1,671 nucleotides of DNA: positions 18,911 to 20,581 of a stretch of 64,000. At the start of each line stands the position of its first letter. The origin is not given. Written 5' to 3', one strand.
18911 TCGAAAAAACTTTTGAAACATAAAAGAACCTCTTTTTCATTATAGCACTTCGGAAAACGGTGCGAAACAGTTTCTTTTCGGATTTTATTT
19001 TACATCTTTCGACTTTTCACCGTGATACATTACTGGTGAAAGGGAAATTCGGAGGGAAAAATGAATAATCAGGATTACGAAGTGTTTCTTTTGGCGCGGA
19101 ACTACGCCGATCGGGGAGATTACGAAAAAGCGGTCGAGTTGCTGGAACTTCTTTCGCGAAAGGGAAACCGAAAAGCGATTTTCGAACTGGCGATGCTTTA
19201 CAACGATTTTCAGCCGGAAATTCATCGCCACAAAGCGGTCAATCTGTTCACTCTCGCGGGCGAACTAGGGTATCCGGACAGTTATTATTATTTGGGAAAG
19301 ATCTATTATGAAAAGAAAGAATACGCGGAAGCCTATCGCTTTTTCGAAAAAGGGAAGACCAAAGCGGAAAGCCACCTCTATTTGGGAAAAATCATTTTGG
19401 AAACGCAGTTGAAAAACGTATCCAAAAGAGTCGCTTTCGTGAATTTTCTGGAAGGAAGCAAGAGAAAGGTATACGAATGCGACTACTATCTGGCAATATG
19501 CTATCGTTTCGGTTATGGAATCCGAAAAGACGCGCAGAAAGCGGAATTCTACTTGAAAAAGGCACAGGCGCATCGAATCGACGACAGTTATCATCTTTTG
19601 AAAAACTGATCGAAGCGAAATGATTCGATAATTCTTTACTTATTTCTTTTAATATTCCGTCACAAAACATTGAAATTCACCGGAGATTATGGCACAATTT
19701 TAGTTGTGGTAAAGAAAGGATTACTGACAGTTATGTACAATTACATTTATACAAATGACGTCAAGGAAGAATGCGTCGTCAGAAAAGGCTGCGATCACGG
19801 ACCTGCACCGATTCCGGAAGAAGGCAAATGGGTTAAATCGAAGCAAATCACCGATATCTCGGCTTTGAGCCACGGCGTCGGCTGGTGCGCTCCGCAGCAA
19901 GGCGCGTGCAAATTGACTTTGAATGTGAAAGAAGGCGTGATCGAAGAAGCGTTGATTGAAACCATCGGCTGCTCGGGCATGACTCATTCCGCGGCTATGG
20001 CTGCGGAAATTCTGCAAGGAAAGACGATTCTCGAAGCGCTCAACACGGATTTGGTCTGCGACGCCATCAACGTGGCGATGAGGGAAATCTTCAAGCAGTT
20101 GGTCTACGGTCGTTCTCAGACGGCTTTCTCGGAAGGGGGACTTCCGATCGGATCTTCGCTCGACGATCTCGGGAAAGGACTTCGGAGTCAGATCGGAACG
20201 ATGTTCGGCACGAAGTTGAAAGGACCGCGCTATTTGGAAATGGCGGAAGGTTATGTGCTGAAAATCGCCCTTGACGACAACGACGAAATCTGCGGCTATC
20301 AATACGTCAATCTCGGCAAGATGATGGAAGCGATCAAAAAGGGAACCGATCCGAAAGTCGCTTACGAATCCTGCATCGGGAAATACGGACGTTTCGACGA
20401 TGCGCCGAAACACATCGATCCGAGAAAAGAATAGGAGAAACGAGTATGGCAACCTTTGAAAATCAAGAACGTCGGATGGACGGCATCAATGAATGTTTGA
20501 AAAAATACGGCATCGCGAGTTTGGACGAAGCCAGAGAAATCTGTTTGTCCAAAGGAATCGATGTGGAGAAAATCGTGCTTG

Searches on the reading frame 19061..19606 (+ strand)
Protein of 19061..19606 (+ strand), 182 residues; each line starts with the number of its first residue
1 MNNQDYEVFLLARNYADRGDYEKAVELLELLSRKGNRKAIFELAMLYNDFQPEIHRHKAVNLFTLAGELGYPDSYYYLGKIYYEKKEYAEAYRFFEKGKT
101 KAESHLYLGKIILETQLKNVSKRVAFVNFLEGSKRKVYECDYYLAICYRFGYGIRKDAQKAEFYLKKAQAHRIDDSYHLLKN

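Call 3: search_protein_families(library=pfam, proteins=[window:19061-19606:+], max_evalue=1)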
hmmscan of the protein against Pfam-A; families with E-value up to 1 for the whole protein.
window:19061-19606:+ (182 aa): 23 families
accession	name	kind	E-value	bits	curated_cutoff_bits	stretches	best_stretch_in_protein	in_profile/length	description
PF08238.18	Sel1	-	1.7e-06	28.8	30.7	1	142-168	5-31/36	Sel1 repeat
PF14559.12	TPR_19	-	4.9e-06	27.2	25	1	4-36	23-56/68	Tetratricopeptide repeat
PF07719.23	TPR_2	-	1.9e-05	24.9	27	2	73-98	2-27/34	Tetratricopeptide repeat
PF13176.12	TPR_7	-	2.1e-05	24.7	27.9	1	10-31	4-27/36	Tetratricopeptide repeat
PF12895.13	ANAPC3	-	7.4e-05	23.4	27.2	2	72-104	23-55/82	Anaphase-promoting complex, cyclosome, subunit 3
PF13174.12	TPR_6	-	8.6e-05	23.4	26.3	2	73-97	1-25/33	Tetratricopeptide repeat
PF13428.12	TPR_14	-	9e-05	23.2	23.5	1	10-44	6-42/44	Tetratricopeptide repeat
PF13374.12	TPR_10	-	0.00025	21.4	27.5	1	11-29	8-26/42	Tetratricopeptide repeat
PF13424.12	TPR_12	-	0.00037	21.1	30.1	2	10-29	50-69/77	Tetratricopeptide repeat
PF13431.12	TPR_17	-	0.00042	20.8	24.4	1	71-91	12-32/34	Tetratricopeptide repeat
PF13414.12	TPR_11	-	0.00042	20.4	26.8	1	71-85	27-41/42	TPR repeat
PF00515.34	TPR_1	-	0.00047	20.3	27.8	1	72-97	1-26/34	Tetratricopeptide repeat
PF13181.12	TPR_8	-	0.00096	19.6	25.7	1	73-97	2-26/34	Tetratricopeptide repeat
PF13432.12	TPR_16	-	0.0014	19.5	32.7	1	72-96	31-55/65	Tetratricopeptide repeat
PF25062.1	ARM_TT21_N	-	0.003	17.7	40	1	11-86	106-180/222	Tetratricopeptide repeat protein 21 N-terminal ARM repeat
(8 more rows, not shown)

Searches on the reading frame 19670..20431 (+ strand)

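Call 3: search_protein_families(library=pfam, proteins=[window:19670-20431:+], max_evalue=1)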
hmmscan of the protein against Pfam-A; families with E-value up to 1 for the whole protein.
window:19670-20431:+ (254 aa): 1 family
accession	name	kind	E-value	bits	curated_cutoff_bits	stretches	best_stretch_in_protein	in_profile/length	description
PF01592.21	NifU_N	-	4.2e-05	24.1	22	1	79-126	37-88/127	NifU-like N terminal domain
